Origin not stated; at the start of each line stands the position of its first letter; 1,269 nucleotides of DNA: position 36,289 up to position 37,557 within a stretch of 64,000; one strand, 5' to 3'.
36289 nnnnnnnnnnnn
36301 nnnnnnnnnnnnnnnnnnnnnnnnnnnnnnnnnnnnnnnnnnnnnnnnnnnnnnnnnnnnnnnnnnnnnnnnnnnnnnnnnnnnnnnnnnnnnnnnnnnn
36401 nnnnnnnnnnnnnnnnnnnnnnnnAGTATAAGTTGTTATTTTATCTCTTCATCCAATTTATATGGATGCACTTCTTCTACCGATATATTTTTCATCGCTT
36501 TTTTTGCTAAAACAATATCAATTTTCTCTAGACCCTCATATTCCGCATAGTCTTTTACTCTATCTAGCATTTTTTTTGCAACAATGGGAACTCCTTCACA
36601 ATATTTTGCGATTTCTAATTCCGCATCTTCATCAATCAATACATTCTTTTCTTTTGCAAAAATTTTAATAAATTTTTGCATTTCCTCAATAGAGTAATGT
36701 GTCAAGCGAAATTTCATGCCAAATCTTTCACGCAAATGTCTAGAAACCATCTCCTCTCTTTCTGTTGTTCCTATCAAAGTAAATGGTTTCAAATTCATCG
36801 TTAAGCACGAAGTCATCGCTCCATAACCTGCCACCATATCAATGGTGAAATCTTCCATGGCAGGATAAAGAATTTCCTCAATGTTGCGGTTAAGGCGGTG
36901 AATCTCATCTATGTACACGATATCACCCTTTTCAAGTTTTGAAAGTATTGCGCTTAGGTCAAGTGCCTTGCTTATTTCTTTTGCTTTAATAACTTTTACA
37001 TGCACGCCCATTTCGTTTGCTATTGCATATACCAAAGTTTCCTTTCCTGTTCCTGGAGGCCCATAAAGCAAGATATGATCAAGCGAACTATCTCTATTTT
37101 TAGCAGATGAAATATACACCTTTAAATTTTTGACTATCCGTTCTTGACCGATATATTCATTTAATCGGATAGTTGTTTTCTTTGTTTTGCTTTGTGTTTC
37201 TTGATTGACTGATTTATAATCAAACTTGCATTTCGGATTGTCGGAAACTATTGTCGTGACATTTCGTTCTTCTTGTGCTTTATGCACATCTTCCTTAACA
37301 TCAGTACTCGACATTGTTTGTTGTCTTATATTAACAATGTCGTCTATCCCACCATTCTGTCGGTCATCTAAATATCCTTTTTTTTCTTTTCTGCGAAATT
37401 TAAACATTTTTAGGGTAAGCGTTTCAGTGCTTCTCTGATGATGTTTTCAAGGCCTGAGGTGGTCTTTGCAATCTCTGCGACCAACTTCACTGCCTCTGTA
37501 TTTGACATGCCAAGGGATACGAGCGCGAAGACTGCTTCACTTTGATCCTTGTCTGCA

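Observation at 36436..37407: A third gene in the ruvAB operon: a degenerate, C-terminally truncated RuvB paralog inserted exactly between ruvA and ruvB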

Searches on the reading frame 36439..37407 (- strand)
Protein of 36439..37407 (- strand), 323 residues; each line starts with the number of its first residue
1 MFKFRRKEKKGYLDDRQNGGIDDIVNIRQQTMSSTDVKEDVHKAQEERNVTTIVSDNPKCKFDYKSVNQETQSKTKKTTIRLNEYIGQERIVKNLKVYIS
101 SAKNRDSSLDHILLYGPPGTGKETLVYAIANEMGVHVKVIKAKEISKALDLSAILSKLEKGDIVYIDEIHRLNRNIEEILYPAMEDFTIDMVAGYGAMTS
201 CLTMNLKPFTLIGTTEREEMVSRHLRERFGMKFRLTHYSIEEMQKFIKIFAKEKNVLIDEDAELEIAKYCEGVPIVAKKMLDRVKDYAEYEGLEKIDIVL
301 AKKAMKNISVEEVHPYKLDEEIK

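Call 4: search_protein_families(library=pfam, proteins=[window:36439-37407:-], max_evalue=0.01)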
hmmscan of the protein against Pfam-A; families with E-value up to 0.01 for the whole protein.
window:36439-37407:- (323 aa): 20 families
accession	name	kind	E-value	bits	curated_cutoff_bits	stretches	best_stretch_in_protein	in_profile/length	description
PF05496.18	RuvB_N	-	1.1e-57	194.7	27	1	81-235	5-159/159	Holliday junction DNA helicase RuvB P-loop domain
PF00004.35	AAA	-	1.1e-19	71.6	21.2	1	112-235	1-129/131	ATPase family associated with various cellular activities (AAA)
PF17864.7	AAA_lid_4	-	5.6e-13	48.9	27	1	238-310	1-73/74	RuvB AAA lid domain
PF07728.20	AAA_5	-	2.8e-11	44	22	1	111-229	1-139/139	AAA domain (dynein-related subfamily)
PF05673.19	DUF815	-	2.3e-07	30.7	23.8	1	64-168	8-115/249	Protein of unknown function (DUF815)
PF00910.28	RNA_helicase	-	1.5e-06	29.1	21.5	1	112-193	1-76/105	RNA helicase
PF06068.19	TIP49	-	0.0001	22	23.8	1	83-145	24-88/347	TIP49 P-loop domain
PF00931.28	NB-ARC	-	0.00035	20.3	23.5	1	107-301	16-222/248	NB-ARC domain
PF07724.20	AAA_2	-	0.00056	20.4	27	1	111-191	5-106/166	AAA domain (Cdc48 subfamily)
PF03266.21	NTPase_1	-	0.00073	19.9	23.9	0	111-145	1-38/168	NTPase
PF14532.12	Sigma54_activ_2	-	0.0011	19.7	25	1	87-181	2-90/138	Sigma-54 interaction domain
PF13173.12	AAA_14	-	0.0011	19.5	27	1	112-178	5-80/129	AAA domain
PF20720.3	nSTAND3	-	0.0011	19.1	27.2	1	110-168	18-73/155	Novel STAND NTPase 3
PF13191.12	AAA_16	-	0.0014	19.6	32.6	1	86-163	3-79/167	AAA ATPase domain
PF00493.29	MCM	-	0.0018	17.9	23.3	0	111-191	59-152/224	MCM P-loop domain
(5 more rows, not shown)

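Call 7: find_homologous_proteins(query=window:36439-37407:-, max_evalue=1e-10)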
Query window:36439-37407:- (323 aa): 7990 proteins with E <= 1e-10 among 8000 candidates; the best 120 are listed.
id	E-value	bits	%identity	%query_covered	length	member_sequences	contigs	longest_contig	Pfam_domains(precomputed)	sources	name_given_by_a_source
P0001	5.4e-199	678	97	100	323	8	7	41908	PF17864.8,PF00910.29,PF00004.36,PF05673.20,PF05496.19,PF07728.21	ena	-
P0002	2.9e-197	672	96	100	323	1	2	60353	PF17864.8,PF00910.29,PF00004.36,PF05673.20,PF05496.19,PF07728.21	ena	-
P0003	6.0e-196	668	95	100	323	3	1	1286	PF17864.8,PF00910.29,PF00004.36,PF05673.20,PF05496.19,PF07728.21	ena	-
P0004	5.9e-130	451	77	86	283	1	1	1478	PF17864.8,PF00910.29,PF00004.36,PF05496.19,PF07728.21,PF20720.4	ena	-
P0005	9.1e-87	309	60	73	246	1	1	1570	PF00158.33,PF06068.20,PF17864.8,PF00004.36,PF05673.20,PF05496.19,PF07728.21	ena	-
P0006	4.3e-79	284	58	72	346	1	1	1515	PF05491.20,PF17864.8,PF00004.36,PF05673.20,PF05496.19,PF07728.21,PF01078.28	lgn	-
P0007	6.1e-79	283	57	72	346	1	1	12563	PF05491.20,PF17864.8,PF00004.36,PF05673.20,PF05496.19,PF07728.21,PF01078.28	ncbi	-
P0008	1.3e-78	282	56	75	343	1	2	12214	PF13173.13,PF05491.20,PF17864.8,PF00004.36,PF05673.20,PF05496.19,PF07728.21,PF01078.28,PF13191.13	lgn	-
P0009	1.6e-78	282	58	72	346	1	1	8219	PF05491.20,PF17864.8,PF00004.36,PF05673.20,PF05496.19,PF07728.21,PF01078.28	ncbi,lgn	-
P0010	1.8e-78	282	52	80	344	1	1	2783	PF06068.20,PF05491.20,PF17864.8,PF00004.36,PF05673.20,PF05496.19,PF07728.21,PF01078.28,PF13191.13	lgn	-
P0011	6.9e-78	280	50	88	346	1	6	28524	PF13173.13,PF05491.20,PF17864.8,PF00004.36,PF05673.20,PF05496.19,PF07728.21,PF01078.28,PF13191.13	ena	-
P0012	8.1e-78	280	60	72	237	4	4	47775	PF13173.13,PF00158.33,PF17864.8,PF00004.36,PF05496.19,PF14532.13,PF07728.21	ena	-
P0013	9.4e-78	280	52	80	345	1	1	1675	PF06068.20,PF05491.20,PF17864.8,PF00004.36,PF05673.20,PF05496.19,PF07728.21,PF01078.28,PF13191.13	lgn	-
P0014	1.3e-77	279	56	75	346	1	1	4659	PF13173.13,PF05491.20,PF17864.8,PF00004.36,PF05673.20,PF05496.19,PF07728.21,PF01078.28,PF13191.13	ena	-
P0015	2.1e-77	278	50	88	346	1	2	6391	PF05491.20,PF17864.8,PF00004.36,PF05673.20,PF05496.19,PF07728.21,PF01078.28,PF13481.13,PF13191.13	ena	-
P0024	8.4e-77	276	56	75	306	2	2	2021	PF00158.33,PF06068.20,PF05491.20,PF17864.8,PF00004.36,PF05673.20,PF05496.19,PF07728.21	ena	-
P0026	1.0e-76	276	55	75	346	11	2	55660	PF13173.13,PF05491.20,PF17864.8,PF00004.36,PF05673.20,PF05496.19,PF07728.21,PF01078.28,PF13191.13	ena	-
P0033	1.0e-75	273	49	88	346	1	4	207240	PF05491.20,PF17864.8,PF00004.36,PF05673.20,PF05496.19,PF07728.21,PF01078.28,PF13481.13,PF13191.13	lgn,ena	-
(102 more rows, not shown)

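Call 8: find_encoding_contigs(protein=window:36439-37407:-, flank=6000, max_places=10)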
Protein window:36439-37407:- (323 aa): no gene with exactly this product is on record in the collection.

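Call 10: find_encoding_contigs(protein=P0001, flank=6000, max_places=8)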
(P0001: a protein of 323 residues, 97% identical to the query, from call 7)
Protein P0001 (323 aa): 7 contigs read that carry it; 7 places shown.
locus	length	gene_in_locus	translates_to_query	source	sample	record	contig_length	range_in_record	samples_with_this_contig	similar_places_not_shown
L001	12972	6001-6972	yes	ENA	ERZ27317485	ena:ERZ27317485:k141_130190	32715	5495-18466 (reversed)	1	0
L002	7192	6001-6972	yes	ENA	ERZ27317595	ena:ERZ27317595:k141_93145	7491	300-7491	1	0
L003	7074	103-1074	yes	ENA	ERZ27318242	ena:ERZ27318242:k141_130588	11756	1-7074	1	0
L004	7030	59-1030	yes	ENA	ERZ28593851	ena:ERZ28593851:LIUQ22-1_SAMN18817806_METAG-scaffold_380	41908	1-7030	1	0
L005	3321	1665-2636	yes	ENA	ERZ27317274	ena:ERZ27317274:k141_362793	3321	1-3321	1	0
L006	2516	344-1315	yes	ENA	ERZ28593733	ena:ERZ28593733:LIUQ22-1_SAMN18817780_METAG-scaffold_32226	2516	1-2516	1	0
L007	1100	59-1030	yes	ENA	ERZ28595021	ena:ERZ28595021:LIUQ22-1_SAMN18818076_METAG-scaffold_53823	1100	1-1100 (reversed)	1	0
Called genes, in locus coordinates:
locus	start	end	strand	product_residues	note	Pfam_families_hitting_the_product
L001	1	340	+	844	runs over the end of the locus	PF02861:Clp_N, PF00004:AAA, PF13191:AAA_16 (weak), PF17871:AAA_lid_9, PF00004:AAA, PF07724:AAA_2, PF07728:AAA_5, PF10431:ClpB_D2-small, +5 more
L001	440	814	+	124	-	PF02482:Ribosomal_S30AE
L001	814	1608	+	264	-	PF01261:AP_endonuc_2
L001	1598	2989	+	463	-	PF00342:PGI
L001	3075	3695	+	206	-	PF12917:YfbR-like, PF13023:HD_3, PF01966:HD (weak)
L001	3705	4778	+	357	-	PF00005:ABC_tran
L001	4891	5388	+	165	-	PF02075:RuvC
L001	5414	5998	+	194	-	PF01330:RuvA_N, PF14520:HHH_5, PF00633:HHH (faint), PF07499:RuvA_C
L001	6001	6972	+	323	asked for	PF00910:RNA_helicase (faint), PF05673:DUF815 (weak), PF05496:RuvB_N, PF00004:AAA, PF07728:AAA_5, PF17864:AAA_lid_4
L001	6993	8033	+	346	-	PF05673:DUF815 (faint), PF01078:Mg_chelatase (faint), PF05496:RuvB_N, PF00004:AAA, PF07728:AAA_5, PF17864:AAA_lid_4, PF05491:WHD_RuvB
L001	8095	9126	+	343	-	PF02547:Queuosine_synth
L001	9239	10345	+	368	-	PF01702:TGT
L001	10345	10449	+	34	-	-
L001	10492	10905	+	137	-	PF02699:YajC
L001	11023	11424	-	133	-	PF12670:DUF3792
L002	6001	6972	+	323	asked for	PF00910:RNA_helicase (faint), PF05673:DUF815 (weak), PF05496:RuvB_N, PF00004:AAA, PF07728:AAA_5, PF17864:AAA_lid_4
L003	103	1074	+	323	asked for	PF00910:RNA_helicase (faint), PF05673:DUF815 (weak), PF05496:RuvB_N, PF00004:AAA, PF07728:AAA_5, PF17864:AAA_lid_4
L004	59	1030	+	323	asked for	PF00910:RNA_helicase (faint), PF05673:DUF815 (weak), PF05496:RuvB_N, PF00004:AAA, PF07728:AAA_5, PF17864:AAA_lid_4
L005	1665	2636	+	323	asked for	PF00910:RNA_helicase (faint), PF05673:DUF815 (weak), PF05496:RuvB_N, PF00004:AAA, PF07728:AAA_5, PF17864:AAA_lid_4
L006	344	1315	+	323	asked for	PF00910:RNA_helicase (faint), PF05673:DUF815 (weak), PF05496:RuvB_N, PF00004:AAA, PF07728:AAA_5, PF17864:AAA_lid_4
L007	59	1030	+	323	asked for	PF00910:RNA_helicase (faint), PF05673:DUF815 (weak), PF05496:RuvB_N, PF00004:AAA, PF07728:AAA_5, PF17864:AAA_lid_4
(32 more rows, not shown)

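Call 11: find_encoding_contigs(protein=P0012, flank=6000, max_places=6)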
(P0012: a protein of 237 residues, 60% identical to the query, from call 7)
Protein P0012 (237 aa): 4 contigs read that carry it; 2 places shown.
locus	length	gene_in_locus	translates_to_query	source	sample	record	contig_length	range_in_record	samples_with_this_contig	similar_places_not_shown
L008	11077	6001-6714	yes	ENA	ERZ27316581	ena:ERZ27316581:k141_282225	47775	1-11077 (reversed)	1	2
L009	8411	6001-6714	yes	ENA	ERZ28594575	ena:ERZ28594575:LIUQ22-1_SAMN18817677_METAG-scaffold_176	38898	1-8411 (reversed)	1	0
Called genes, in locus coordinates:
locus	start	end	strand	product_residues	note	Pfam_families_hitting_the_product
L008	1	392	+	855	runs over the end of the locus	PF02861:Clp_N, PF13191:AAA_16 (weak), PF00004:AAA, PF17871:AAA_lid_9, PF00004:AAA, PF07724:AAA_2, PF07728:AAA_5, PF10431:ClpB_D2-small, +6 more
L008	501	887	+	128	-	PF02482:Ribosomal_S30AE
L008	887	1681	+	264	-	PF01261:AP_endonuc_2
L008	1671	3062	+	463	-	PF00342:PGI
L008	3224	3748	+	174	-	PF12917:YfbR-like, PF13023:HD_3, PF01966:HD (weak)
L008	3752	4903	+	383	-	PF00005:ABC_tran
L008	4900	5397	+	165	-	PF02075:RuvC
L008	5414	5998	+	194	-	PF01330:RuvA_N, PF14520:HHH_5, PF00633:HHH (faint)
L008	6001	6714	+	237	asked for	PF05496:RuvB_N, PF00158:Sigma54_activat (faint), PF14532:Sigma54_activ_2 (faint), PF00004:AAA, PF07728:AAA_5, PF13173:AAA_14 (weak), PF17864:AAA_lid_4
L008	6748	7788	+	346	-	PF05673:DUF815 (faint), PF01078:Mg_chelatase (faint), PF05496:RuvB_N, PF13481:AAA_25 (faint), PF00004:AAA, PF07728:AAA_5, PF17864:AAA_lid_4, PF05491:WHD_RuvB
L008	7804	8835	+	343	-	PF02547:Queuosine_synth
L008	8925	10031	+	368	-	PF01702:TGT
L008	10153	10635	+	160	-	PF02699:YajC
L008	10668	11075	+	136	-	?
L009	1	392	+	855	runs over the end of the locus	PF02861:Clp_N, PF13191:AAA_16 (weak), PF00004:AAA, PF17871:AAA_lid_9, PF00004:AAA, PF07724:AAA_2, PF07728:AAA_5, PF10431:ClpB_D2-small, +6 more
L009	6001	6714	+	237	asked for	PF05496:RuvB_N, PF00158:Sigma54_activat (faint), PF14532:Sigma54_activ_2 (faint), PF00004:AAA, PF07728:AAA_5, PF13173:AAA_14 (weak), PF17864:AAA_lid_4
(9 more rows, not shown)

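Call 17: find_related_loci(query=A1, collection=genome_contigs, flank=4000)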
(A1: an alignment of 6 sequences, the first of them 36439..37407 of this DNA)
Query A1 (323 aa) in genome_contigs; peptide patterns used: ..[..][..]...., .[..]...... (x = any residue, [..] = any of these).
600 stretches matched a pattern (row limit reached: there are more); 593 encode a relative of the query (tblastn E <= 1e-3); the best 80 are kept; 80 distinct loci.
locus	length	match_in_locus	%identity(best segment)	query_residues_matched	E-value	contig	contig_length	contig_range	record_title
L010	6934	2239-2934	47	82-313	5e-71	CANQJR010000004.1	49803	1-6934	MAG: uncultured Bacilli bacterium isolate Lapin-026__bin45 genome assembly, contig: Lapin-026__NODE_691_length_49803_cov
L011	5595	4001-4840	43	36-313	3e-71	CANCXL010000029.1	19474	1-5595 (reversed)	MAG TPA_asm: uncultured Clostridiaceae bacterium isolate ERR6760096_bin.49_metawrap_v1.3_MAG genome assembly, contig: ER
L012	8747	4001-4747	45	63-313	5e-70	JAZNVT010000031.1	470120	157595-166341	MAG: Acutalibacteraceae bacterium isolate T1900044788_TS20190254.MAGScoT_cleanbin_000012 SGB_2625_k141_725266, whole gen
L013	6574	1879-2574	47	81-312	1e-69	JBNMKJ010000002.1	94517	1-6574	MAG: Helicobacteraceae bacterium isolate CM_BacNHY1571.46 k141_268931_length_94517_cov_46.6722, whole genome shotgun seq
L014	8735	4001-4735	47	69-313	3e-69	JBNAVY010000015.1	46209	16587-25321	MAG: Thermoanaerobacteraceae bacterium isolate Kamch4342-D-MF-050 bin61.fa-15, whole genome shotgun sequence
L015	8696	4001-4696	49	82-313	3e-69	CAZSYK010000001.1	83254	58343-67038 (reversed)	MAG TPA_asm: uncultured Eubacteriales bacterium isolate SRP192927_co3_256 genome assembly, contig: NODE_427_length_83254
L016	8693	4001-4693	49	81-311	1e-68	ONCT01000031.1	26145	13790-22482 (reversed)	uncultured Lachnospiraceae bacterium isolate RUG191 genome assembly, contig: scaffold_1458, whole genome shotgun sequenc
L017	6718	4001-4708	47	82-320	1e-68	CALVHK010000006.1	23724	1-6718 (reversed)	MAG: uncultured Bacilli bacterium isolate BRZ_DN__bin106 genome assembly, contig: BRZ_DN__NODE_2507_length_23724_cov_15.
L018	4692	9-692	45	85-312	3e-68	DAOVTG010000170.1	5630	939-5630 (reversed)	MAG TPA_asm: Deltaproteobacteria bacterium isolate CSMAG_1647 CSMAG_1647_k141_1400119_length_5630_cov_22.0862, whole gen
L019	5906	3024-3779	43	62-313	5e-68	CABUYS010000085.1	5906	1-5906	MAG TPA_asm: uncultured Ruminococcaceae bacterium isolate MGYG-HGUT-04496 genome assembly, contig: GUT_GENOME278232_85,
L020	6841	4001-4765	45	57-320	3e-68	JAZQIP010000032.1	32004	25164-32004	MAG: Acutalibacteraceae bacterium isolate T1900044623_TS20190089.MAGScoT_cleanbin_000035 SGB_916_k141_1104018, whole gen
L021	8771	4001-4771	45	69-322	2e-68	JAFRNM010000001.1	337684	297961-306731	MAG: Clostridia bacterium isolate RGIG2630 Goat_Omasum-1__c8086, whole genome shotgun sequence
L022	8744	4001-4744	45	65-312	6e-68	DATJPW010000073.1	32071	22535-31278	MAG TPA_asm: Desulfomonilaceae bacterium isolate SMAG_U14923 k141_3008142, whole genome shotgun sequence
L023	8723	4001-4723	46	82-322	5e-67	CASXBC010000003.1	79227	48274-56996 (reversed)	MAG: uncultured bacterium isolate extra-ERR2136562.13_1677762874 genome assembly, contig: NODE_114_length_79227_cov_4.27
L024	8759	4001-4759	46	67-319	5e-67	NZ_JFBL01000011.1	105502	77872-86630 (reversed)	Sulfurospirillum arcachonense DSM 9755 K354DRAFT_scaffold00011.11_C, whole genome shotgun sequence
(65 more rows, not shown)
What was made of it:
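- Tried and rejected: GTDB genome scan (call 17).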

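Call 20: find_encoding_contigs(protein=P0033, flank=4000, max_places=4)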
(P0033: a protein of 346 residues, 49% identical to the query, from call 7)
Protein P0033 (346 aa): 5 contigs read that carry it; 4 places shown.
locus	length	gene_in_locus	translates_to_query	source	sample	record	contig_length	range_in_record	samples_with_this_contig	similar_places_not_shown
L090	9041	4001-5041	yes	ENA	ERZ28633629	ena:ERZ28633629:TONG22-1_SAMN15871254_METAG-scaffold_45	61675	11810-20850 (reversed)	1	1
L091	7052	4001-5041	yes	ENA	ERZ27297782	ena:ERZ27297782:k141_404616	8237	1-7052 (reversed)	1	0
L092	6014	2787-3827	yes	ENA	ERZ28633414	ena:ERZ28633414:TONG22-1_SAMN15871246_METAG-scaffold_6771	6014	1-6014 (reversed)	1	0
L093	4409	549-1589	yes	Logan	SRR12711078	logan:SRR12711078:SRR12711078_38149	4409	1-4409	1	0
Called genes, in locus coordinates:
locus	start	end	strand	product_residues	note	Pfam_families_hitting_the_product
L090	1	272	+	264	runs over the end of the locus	PF01261:AP_endonuc_2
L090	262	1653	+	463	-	PF00342:PGI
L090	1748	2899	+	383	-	PF00005:ABC_tran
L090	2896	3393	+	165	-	PF02075:RuvC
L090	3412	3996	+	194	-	PF01330:RuvA_N, PF14520:HHH_5, PF00633:HHH (faint)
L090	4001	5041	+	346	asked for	PF05673:DUF815 (faint), PF01078:Mg_chelatase (faint), PF05496:RuvB_N, PF13191:AAA_16 (faint), PF00004:AAA, PF07728:AAA_5, PF17864:AAA_lid_4, PF05491:WHD_RuvB, +1 more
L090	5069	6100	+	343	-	PF02547:Queuosine_synth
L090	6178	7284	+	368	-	PF01702:TGT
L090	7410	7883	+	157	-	PF02699:YajC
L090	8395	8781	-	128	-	PF12670:DUF3792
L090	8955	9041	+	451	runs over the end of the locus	PF21760:SecD_1st, PF03176:MMPL (weak), PF22599:SecDF_P1_head, PF02355:SecD_SecF_C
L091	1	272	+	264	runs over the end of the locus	PF01261:AP_endonuc_2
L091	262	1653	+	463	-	PF00342:PGI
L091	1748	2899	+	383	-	PF00005:ABC_tran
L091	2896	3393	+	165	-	PF02075:RuvC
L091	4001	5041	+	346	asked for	PF05673:DUF815 (faint), PF01078:Mg_chelatase (faint), PF05496:RuvB_N, PF13191:AAA_16 (faint), PF00004:AAA, PF07728:AAA_5, PF17864:AAA_lid_4, PF05491:WHD_RuvB, +1 more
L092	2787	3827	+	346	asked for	PF05673:DUF815 (faint), PF01078:Mg_chelatase (faint), PF05496:RuvB_N, PF13191:AAA_16 (faint), PF00004:AAA, PF07728:AAA_5, PF17864:AAA_lid_4, PF05491:WHD_RuvB, +1 more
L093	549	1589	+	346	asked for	PF05673:DUF815 (faint), PF01078:Mg_chelatase (faint), PF05496:RuvB_N, PF13191:AAA_16 (faint), PF00004:AAA, PF07728:AAA_5, PF17864:AAA_lid_4, PF05491:WHD_RuvB, +1 more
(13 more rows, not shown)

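Call 21: find_encoding_contigs(protein=P0026, flank=4000, max_places=3)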
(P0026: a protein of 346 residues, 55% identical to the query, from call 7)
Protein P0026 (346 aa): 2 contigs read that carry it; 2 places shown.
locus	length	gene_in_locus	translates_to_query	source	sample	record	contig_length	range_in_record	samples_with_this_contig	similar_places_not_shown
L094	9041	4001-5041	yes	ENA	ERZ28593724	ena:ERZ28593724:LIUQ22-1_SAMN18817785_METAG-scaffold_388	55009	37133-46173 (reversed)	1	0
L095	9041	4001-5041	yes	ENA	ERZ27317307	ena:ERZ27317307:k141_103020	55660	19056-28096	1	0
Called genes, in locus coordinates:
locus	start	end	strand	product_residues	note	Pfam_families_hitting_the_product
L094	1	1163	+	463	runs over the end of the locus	PF00342:PGI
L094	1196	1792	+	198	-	PF12917:YfbR-like, PF13023:HD_3, PF01966:HD (weak)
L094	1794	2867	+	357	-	PF00005:ABC_tran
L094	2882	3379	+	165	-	PF02075:RuvC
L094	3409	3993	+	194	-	PF01330:RuvA_N, PF14520:HHH_5, PF00633:HHH (faint), PF07499:RuvA_C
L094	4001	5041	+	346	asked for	PF13173:AAA_14 (faint), PF05673:DUF815 (faint), PF01078:Mg_chelatase (faint), PF05496:RuvB_N, PF00004:AAA, PF07728:AAA_5, PF17864:AAA_lid_4, PF05491:WHD_RuvB, +1 more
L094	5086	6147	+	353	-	PF02547:Queuosine_synth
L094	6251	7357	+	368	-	PF01702:TGT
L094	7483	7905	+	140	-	PF02699:YajC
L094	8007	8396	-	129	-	PF12670:DUF3792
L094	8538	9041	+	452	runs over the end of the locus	PF21760:SecD_1st, PF22599:SecDF_P1_head, PF02355:SecD_SecF_C, PF00873:ACR_tran (weak)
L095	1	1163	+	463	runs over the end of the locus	PF00342:PGI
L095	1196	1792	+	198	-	PF12917:YfbR-like, PF13023:HD_3, PF01966:HD (weak)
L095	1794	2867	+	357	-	PF00005:ABC_tran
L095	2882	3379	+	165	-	PF02075:RuvC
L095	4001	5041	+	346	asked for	PF13173:AAA_14 (faint), PF05673:DUF815 (faint), PF01078:Mg_chelatase (faint), PF05496:RuvB_N, PF00004:AAA, PF07728:AAA_5, PF17864:AAA_lid_4, PF05491:WHD_RuvB, +1 more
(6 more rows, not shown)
